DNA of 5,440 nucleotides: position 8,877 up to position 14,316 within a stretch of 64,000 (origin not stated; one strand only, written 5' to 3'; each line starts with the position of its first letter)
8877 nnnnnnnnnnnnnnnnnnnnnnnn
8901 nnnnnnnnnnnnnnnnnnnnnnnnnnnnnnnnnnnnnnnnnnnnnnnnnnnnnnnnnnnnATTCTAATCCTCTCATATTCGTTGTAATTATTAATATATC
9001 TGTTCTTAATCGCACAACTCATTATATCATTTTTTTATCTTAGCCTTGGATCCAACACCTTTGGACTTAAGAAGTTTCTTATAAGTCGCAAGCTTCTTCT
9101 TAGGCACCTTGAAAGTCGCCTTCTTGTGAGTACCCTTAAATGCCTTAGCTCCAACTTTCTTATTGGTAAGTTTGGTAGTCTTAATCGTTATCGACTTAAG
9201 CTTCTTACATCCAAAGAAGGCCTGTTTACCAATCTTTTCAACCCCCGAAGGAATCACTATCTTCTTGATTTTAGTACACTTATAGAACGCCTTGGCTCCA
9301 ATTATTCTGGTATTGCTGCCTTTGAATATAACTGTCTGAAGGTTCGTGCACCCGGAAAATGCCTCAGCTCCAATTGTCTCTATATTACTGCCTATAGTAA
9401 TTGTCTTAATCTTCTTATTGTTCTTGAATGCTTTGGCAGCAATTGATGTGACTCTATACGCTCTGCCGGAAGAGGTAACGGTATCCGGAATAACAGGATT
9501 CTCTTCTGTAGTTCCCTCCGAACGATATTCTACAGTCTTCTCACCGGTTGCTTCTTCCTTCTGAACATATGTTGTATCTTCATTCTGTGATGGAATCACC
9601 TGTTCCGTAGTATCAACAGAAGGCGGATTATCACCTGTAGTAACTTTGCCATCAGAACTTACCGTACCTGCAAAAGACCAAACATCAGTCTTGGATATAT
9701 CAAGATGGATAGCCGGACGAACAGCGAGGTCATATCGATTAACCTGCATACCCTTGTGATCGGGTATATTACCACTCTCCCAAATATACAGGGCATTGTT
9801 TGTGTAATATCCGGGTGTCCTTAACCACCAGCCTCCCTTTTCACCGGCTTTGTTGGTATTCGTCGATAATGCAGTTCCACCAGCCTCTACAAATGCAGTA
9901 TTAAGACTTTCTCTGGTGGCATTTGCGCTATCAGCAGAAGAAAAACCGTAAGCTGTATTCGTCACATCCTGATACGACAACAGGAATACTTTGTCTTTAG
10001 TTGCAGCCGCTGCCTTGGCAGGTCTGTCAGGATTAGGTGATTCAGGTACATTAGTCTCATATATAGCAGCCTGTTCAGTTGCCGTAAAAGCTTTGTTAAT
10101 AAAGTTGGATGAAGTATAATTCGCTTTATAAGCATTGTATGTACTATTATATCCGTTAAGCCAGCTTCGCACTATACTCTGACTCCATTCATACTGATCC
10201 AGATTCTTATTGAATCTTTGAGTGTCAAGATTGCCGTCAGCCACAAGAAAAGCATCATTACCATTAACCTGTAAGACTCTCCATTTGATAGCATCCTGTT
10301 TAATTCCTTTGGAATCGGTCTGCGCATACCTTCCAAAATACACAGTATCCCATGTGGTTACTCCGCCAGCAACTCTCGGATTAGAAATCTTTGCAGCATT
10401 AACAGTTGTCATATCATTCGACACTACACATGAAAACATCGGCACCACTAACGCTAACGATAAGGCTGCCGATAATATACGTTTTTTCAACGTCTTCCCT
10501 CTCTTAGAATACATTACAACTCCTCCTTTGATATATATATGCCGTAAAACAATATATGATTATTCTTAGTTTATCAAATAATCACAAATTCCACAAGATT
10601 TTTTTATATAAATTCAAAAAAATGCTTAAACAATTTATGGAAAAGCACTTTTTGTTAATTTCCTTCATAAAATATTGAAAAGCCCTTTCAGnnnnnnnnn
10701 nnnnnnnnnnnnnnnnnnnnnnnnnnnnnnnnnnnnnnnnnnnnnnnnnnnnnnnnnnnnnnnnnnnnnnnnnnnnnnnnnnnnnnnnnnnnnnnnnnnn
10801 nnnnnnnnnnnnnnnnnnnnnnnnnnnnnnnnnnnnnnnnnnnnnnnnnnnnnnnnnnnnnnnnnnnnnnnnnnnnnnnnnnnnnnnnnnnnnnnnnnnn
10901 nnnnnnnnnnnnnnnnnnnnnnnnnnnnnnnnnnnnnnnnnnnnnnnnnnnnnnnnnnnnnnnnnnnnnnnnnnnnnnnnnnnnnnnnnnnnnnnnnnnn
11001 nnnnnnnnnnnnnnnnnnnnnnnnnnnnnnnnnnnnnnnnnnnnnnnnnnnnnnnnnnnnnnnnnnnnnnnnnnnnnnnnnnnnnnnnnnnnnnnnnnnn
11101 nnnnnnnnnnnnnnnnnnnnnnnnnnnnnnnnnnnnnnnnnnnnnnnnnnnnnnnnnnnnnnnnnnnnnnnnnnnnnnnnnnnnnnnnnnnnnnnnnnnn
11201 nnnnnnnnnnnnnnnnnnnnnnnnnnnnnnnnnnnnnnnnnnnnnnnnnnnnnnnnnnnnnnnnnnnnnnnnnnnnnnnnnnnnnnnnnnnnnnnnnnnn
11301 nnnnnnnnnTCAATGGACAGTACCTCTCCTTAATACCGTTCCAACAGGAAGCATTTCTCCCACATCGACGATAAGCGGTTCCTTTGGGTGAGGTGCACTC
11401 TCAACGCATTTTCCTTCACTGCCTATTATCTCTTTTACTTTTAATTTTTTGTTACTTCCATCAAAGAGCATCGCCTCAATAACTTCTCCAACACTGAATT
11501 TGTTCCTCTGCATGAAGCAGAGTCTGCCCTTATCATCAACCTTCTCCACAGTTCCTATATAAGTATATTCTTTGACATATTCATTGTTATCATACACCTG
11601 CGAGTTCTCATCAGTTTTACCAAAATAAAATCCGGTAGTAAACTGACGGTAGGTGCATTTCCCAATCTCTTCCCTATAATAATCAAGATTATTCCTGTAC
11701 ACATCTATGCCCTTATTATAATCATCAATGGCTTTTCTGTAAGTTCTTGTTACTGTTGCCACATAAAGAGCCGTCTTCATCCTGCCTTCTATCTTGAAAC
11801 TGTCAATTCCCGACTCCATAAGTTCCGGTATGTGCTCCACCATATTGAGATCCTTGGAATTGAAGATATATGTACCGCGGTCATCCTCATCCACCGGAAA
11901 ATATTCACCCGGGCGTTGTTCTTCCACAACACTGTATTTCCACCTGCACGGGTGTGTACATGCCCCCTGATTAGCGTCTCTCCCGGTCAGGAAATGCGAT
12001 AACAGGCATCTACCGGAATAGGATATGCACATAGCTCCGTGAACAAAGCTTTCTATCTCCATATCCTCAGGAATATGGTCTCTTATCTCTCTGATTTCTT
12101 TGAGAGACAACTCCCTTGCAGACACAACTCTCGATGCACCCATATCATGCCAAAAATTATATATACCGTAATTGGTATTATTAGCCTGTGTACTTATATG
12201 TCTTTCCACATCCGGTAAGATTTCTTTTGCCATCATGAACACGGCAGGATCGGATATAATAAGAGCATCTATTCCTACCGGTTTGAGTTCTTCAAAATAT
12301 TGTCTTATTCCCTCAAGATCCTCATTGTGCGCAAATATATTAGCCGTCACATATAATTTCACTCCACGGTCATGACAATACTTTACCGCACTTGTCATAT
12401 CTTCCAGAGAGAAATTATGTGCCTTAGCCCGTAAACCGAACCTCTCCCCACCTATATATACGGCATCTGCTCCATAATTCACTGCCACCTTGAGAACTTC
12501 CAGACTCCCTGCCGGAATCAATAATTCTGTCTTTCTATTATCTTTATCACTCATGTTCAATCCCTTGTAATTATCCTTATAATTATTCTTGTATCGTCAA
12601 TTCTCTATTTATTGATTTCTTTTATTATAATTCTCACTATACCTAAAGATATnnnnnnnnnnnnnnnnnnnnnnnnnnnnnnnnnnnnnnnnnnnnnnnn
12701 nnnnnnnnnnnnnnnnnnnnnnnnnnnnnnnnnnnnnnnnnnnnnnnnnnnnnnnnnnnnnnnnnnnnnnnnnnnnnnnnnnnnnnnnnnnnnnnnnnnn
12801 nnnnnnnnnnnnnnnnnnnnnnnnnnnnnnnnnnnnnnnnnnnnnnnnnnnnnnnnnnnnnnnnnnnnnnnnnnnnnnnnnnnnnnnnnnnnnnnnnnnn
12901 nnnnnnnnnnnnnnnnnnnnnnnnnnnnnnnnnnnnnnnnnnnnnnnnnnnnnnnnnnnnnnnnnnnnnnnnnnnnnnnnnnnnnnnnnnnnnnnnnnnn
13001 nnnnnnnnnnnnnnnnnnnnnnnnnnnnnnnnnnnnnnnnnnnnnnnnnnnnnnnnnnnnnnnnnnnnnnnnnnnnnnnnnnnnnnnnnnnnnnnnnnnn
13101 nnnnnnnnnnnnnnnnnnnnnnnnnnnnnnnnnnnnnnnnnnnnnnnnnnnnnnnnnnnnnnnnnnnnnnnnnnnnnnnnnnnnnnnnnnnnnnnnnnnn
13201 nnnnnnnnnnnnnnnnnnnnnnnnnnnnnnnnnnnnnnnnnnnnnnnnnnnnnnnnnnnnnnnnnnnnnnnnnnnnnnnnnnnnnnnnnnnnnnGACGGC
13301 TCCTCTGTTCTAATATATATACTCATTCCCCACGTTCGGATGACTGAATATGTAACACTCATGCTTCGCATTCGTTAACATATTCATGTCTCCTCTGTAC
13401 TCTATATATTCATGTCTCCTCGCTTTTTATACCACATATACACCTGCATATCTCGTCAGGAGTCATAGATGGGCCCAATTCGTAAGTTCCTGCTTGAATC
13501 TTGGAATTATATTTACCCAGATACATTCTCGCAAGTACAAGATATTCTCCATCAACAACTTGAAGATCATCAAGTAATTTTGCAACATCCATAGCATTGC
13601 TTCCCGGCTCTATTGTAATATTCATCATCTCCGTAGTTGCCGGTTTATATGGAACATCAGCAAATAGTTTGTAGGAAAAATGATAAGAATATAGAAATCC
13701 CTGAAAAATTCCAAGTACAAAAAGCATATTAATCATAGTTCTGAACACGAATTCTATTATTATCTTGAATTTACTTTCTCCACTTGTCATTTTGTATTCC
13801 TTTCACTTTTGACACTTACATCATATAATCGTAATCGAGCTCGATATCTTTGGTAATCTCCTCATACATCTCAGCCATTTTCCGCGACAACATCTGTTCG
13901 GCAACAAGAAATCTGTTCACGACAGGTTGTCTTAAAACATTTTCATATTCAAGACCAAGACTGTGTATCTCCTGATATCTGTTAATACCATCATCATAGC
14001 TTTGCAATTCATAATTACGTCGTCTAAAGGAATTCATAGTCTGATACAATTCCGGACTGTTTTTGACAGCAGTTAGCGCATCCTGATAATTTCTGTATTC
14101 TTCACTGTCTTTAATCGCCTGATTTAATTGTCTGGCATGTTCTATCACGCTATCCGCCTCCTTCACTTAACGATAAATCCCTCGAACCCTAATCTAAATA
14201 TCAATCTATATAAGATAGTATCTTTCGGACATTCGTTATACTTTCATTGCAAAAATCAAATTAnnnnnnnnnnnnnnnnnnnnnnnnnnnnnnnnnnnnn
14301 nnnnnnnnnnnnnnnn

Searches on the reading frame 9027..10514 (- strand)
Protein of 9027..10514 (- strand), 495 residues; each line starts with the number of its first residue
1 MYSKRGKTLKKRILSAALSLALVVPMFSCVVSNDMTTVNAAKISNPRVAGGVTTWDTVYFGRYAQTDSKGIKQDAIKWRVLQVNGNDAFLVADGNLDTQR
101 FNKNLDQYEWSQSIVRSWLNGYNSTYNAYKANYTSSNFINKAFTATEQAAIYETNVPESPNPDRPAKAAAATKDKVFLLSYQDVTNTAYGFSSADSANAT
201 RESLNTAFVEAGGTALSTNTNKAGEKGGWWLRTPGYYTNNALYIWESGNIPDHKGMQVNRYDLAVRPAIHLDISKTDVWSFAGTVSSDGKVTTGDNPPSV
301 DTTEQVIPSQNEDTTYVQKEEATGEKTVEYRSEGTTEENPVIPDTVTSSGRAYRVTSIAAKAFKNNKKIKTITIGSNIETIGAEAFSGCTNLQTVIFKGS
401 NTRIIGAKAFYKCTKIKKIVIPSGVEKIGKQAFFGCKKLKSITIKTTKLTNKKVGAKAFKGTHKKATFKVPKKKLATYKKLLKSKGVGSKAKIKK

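Call 54: search_protein_families(library=pfam, proteins=[window:9027-10514:-], max_evalue=0.00001)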
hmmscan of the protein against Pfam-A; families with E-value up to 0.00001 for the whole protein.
window:9027-10514:- (495 aa): 3 families
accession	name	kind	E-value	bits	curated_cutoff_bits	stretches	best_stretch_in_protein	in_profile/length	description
PF13306.12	LRR_5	-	1.3e-25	90.2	27.7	1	356-473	1-111/127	BspA type Leucine rich repeat region (6 copies)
PF19789.6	DUF6273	-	4.6e-20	72.6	23.5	1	97-272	20-171/172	Domain of unknown function (DUF6273)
PF13855.12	LRR_8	-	8.4e-08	32.3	27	0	354-394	12-53/61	Leucine rich repeat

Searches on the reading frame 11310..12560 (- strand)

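Call 54: search_protein_families(library=pfam, proteins=[window:11310-12560:-], max_evalue=0.00001)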
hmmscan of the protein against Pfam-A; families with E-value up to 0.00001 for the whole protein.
window:11310-12560:- (416 aa): 2 families
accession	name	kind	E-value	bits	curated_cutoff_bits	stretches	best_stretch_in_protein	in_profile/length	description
PF01136.24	Peptidase_U32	-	9e-99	329.9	22.4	1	82-317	1-232/233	Peptidase family U32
PF16325.11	Peptidase_U32_C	-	3.9e-19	69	28.2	1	330-411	1-83/83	Peptidase family U32 C-terminal domain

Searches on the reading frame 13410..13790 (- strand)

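Call 84: search_protein_families(library=pfam, proteins=[window:13410-13790:-], max_evalue=0.001)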
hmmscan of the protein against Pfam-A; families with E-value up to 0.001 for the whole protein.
window:13410-13790:- (126 aa): 1 family
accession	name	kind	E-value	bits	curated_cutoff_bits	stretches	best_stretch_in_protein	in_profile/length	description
PF02618.21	YceG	-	1.9e-06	28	32.4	1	58-118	1-61/275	YceG-like family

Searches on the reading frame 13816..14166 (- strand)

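Call 84: search_protein_families(library=pfam, proteins=[window:13816-14166:-], max_evalue=0.001)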
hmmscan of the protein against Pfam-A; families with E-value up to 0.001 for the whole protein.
window:13816-14166:- (116 aa): 1 family
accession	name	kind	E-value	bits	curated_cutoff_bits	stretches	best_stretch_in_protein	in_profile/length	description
PF06133.16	Com_YlbF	-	7.9e-19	68.5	23.9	1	7-108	1-104/105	Control of competence regulator ComK, YlbF/YmcA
